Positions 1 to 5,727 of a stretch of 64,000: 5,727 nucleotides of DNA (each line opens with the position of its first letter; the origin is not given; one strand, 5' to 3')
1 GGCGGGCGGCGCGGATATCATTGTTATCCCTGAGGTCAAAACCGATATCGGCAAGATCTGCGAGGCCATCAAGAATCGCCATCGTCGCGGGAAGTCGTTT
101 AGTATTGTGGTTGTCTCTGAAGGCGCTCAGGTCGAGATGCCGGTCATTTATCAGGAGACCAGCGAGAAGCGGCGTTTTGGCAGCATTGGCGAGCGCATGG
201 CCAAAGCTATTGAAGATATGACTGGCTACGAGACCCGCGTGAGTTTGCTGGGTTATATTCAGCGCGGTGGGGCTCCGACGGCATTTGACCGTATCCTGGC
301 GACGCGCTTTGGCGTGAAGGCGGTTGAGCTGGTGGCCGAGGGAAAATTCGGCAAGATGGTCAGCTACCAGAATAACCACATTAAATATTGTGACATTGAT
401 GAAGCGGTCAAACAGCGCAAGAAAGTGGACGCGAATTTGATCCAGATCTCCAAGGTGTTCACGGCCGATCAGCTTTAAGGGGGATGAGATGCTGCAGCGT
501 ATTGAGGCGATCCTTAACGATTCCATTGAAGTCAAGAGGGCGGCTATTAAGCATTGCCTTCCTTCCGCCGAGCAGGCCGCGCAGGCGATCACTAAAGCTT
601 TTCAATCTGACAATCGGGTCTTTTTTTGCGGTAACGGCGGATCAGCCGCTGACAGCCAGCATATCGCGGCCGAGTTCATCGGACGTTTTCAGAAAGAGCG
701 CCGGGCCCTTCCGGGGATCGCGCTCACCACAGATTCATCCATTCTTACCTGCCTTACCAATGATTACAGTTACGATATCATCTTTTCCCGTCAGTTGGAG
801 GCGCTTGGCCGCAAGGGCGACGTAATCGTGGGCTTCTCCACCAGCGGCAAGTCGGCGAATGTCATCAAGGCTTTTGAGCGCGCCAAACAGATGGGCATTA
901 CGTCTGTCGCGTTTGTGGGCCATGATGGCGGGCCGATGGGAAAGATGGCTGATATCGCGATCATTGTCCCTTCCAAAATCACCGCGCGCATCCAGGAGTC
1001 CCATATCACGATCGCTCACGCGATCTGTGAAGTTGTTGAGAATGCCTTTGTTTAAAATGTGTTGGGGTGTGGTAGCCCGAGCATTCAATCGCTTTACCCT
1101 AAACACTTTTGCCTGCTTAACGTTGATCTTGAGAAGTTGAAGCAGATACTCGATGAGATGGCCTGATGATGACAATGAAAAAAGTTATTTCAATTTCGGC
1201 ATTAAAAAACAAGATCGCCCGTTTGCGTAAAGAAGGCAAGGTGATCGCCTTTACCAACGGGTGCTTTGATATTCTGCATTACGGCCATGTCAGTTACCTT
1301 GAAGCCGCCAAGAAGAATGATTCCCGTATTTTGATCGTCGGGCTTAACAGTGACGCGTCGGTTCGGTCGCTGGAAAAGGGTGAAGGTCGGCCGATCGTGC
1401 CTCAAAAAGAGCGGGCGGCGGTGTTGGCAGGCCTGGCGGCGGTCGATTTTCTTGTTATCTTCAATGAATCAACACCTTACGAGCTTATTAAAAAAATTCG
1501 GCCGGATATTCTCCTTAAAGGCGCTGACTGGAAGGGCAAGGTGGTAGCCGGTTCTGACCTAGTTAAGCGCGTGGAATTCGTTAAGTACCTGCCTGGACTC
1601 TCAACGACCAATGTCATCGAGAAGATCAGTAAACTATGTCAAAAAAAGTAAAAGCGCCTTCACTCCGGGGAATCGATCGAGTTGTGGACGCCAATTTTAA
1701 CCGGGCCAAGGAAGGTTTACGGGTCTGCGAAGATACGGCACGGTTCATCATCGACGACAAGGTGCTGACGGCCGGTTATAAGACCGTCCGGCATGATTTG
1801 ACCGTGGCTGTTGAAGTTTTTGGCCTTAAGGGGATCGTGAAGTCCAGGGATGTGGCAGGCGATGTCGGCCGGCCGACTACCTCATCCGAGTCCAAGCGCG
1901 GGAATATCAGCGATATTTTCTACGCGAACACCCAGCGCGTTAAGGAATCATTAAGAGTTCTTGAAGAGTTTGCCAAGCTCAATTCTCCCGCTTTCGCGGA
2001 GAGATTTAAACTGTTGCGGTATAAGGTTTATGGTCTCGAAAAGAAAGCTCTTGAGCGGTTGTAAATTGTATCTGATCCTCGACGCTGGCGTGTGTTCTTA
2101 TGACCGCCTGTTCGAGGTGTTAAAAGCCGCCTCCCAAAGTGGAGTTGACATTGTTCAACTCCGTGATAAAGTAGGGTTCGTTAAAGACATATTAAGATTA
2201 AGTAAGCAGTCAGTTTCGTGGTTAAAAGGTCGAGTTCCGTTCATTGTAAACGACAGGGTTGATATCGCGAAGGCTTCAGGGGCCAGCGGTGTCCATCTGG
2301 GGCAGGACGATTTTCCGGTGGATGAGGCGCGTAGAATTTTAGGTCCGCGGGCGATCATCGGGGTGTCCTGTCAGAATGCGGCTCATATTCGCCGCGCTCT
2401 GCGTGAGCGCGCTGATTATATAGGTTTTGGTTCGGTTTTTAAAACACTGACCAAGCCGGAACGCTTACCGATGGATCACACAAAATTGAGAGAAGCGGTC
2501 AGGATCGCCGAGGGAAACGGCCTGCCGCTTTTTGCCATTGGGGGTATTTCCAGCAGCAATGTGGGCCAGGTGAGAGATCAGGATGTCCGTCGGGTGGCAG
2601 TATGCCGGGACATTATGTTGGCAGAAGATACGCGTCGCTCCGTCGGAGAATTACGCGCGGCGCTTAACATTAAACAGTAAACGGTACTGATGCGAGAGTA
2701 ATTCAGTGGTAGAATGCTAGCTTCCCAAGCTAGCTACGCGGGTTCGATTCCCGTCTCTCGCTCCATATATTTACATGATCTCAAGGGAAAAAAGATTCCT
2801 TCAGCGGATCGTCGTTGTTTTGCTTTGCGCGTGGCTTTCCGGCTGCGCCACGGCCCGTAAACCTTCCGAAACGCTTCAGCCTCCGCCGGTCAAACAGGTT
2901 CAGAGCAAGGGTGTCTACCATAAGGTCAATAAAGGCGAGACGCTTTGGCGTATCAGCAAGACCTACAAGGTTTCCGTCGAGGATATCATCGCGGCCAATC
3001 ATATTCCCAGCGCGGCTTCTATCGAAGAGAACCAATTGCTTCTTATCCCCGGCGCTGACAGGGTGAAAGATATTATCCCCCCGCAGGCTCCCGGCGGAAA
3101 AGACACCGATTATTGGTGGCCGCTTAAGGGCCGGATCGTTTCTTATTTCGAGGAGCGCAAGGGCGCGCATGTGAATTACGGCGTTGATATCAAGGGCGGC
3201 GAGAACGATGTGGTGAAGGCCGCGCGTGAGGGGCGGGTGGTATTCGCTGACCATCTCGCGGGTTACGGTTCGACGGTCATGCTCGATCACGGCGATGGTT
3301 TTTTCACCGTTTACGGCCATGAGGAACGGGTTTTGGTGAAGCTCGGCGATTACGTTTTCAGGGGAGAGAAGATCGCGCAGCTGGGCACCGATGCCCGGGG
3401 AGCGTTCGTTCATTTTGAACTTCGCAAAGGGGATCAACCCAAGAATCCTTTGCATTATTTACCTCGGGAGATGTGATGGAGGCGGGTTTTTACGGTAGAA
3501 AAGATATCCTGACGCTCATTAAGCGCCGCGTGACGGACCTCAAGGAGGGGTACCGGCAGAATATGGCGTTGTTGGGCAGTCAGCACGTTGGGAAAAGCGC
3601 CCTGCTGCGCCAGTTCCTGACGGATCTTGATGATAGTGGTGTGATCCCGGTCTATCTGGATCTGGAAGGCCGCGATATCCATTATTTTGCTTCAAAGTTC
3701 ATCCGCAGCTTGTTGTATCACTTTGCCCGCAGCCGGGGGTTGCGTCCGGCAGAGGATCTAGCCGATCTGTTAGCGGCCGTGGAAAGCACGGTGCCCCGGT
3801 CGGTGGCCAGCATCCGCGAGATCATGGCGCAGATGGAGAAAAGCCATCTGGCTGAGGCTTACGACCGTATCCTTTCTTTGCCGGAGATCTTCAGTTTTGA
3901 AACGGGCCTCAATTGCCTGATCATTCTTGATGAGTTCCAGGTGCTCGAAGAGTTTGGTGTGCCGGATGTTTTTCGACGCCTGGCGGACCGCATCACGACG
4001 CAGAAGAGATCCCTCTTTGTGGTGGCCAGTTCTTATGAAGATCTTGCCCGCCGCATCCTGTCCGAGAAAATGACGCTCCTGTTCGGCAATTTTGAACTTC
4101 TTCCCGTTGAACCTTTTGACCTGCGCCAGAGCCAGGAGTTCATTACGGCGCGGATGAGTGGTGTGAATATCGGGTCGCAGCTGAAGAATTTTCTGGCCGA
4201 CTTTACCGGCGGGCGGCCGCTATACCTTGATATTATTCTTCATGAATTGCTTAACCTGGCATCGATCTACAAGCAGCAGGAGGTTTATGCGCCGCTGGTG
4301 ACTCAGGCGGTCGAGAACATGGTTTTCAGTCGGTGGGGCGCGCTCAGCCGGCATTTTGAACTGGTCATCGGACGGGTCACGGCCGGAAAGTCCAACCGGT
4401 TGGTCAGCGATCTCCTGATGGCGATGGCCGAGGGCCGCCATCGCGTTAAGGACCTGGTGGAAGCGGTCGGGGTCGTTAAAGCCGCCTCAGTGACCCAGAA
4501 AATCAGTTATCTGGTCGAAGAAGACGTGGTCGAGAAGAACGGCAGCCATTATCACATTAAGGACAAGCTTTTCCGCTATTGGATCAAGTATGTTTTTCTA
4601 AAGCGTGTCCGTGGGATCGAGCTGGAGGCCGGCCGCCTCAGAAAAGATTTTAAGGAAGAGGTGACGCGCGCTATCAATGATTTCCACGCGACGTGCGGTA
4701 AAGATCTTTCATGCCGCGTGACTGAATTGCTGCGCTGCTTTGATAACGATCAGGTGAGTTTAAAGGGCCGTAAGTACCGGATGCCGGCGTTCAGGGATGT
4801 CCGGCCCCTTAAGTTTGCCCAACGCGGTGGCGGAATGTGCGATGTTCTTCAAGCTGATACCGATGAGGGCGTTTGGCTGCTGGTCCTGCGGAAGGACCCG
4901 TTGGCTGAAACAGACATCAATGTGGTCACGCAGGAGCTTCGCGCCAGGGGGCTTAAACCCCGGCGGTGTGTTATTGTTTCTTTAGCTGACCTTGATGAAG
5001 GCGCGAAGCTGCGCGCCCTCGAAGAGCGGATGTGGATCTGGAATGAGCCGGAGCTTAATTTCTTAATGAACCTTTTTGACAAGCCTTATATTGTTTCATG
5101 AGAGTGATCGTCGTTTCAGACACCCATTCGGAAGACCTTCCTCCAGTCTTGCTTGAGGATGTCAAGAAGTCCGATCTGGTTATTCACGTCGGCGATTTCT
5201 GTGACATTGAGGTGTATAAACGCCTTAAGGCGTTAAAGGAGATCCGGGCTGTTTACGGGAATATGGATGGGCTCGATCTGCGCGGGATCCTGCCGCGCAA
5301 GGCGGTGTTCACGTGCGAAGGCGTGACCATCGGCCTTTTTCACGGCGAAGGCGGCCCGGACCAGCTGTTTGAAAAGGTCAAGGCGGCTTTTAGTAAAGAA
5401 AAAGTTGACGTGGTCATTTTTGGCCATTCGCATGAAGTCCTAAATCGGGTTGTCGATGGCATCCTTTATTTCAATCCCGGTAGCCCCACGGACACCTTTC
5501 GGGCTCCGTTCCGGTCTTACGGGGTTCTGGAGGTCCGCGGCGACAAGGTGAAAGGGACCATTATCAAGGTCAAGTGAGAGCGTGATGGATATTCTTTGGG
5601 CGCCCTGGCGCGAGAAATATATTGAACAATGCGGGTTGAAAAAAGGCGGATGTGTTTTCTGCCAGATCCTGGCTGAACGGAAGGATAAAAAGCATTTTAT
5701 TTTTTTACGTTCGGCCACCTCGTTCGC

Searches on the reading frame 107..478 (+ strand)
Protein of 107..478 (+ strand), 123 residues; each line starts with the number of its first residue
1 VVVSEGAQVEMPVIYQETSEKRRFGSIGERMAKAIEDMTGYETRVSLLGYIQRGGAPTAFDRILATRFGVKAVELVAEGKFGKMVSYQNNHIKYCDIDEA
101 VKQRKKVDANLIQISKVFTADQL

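Call 61: search_protein_families(library=pfam, proteins=[window:107-478:+], max_evalue=0.001)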
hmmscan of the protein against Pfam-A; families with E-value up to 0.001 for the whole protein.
window:107-478:+ (123 aa): 1 family
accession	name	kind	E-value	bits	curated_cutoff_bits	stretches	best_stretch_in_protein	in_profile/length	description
PF00365.25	PFK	-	9.3e-17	61.7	30.9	1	2-76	218-277/277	Phosphofructokinase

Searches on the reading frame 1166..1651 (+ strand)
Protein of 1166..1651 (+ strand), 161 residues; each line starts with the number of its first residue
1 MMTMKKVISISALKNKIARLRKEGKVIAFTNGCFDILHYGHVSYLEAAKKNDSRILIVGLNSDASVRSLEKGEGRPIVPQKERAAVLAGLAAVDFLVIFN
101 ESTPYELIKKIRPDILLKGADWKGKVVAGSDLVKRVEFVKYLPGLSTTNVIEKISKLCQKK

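Call 61: search_protein_families(library=pfam, proteins=[window:1166-1651:+], max_evalue=0.001)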
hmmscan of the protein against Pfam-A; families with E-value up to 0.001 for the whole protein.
window:1166-1651:+ (161 aa): 1 family
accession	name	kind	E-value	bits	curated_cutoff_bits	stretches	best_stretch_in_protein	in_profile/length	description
PF01467.32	CTP_transf_like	-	2e-16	60.8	21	1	29-126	1-94/133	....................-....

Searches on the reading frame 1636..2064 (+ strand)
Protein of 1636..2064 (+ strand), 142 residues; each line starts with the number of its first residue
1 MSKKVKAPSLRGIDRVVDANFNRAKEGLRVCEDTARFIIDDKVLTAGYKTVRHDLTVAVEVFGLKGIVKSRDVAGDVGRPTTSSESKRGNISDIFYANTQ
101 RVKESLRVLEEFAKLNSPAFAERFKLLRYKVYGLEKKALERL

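Call 61: search_protein_families(library=pfam, proteins=[window:1636-2064:+], max_evalue=0.001)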
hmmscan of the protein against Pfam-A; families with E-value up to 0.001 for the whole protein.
window:1636-2064:+ (142 aa): 1 family
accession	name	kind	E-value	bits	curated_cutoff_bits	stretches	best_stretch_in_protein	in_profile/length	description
PF17792.6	ThiD2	-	7.7e-39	133.4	23.5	1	15-137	1-124/124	ThiD2 family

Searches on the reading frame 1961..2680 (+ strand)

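Call 61: search_protein_families(library=pfam, proteins=[window:1961-2680:+], max_evalue=0.001)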
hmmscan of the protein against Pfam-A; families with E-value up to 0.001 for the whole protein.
window:1961-2680:+ (239 aa): 1 family
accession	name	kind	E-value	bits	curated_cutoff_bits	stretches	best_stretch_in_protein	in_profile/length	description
PF02581.23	TMP-TENI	-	7.2e-53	179.1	27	1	36-218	1-180/180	Thiamine monophosphate synthase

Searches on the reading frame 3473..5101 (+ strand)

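Call 61: search_protein_families(library=pfam, proteins=[window:3473-5101:+], max_evalue=0.001)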
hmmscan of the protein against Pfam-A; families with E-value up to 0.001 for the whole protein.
window:3473-5101:+ (542 aa): 5 families
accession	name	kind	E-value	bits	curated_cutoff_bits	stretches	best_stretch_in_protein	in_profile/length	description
PF13191.12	AAA_16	-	2.7e-09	38.2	32.6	1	6-183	2-166/167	AAA ATPase domain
PF01637.24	ATPase_2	-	5.8e-07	30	33.2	1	25-250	17-220/225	ATPase domain predominantly from Archaea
PF13173.12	AAA_14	-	1.2e-05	25.8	27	0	29-71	3-44/129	AAA domain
PF13401.12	AAA_22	-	0.00013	22.7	27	0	27-173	4-107/130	AAA domain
PF24270.1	HTH_Cmi2_C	-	0.00026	21.7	27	1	298-360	64-125/125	Cmi2, C-terminal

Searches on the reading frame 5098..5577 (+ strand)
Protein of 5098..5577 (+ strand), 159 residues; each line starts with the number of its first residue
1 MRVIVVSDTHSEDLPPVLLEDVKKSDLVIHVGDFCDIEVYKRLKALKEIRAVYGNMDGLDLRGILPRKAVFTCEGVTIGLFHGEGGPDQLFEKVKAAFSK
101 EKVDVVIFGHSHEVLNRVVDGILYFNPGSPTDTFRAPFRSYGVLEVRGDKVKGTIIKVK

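Call 61: search_protein_families(library=pfam, proteins=[window:5098-5577:+], max_evalue=0.001)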
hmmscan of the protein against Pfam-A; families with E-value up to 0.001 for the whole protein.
window:5098-5577:+ (159 aa): 2 families
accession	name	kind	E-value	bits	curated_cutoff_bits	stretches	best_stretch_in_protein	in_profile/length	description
PF12850.12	Metallophos_2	-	6.6e-35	120.8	27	1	1-147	1-152/154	Calcineurin-like phosphoesterase superfamily domain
PF00149.33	Metallophos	-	1.4e-08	35.8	21.5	1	1-113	1-190/191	Calcineurin-like phosphoesterase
